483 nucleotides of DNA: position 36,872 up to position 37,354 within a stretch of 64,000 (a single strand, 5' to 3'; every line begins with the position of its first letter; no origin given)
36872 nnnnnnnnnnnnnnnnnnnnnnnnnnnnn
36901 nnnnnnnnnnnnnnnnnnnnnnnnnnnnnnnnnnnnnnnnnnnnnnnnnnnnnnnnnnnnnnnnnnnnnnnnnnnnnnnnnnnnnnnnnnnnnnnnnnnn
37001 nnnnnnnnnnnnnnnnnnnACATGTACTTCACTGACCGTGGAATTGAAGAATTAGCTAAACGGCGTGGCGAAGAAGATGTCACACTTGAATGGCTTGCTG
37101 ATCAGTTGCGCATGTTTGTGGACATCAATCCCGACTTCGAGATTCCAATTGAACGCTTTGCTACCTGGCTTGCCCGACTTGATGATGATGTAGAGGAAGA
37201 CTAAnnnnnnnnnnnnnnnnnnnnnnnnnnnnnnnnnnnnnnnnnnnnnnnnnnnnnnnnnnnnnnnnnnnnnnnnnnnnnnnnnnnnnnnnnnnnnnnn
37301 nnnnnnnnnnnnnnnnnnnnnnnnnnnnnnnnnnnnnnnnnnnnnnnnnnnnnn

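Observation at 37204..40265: The heliorhodopsin is embedded in an oxidative-stress neighbourhood and shares its stop codon with sodX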

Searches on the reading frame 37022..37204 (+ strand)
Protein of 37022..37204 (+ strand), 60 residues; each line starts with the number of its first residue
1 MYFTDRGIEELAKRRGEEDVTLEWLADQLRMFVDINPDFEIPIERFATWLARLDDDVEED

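Call 5: search_protein_families(library=pfam, proteins=[window:37022-37204:+], max_evalue=0.01)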
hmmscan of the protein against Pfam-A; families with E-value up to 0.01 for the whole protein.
window:37022-37204:+ (60 aa): 1 family
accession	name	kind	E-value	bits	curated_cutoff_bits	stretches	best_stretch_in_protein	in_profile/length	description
PF19599.4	DUF6104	-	4.4e-36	123.3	27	1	1-57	1-57/58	Family of unknown function (DUF6104)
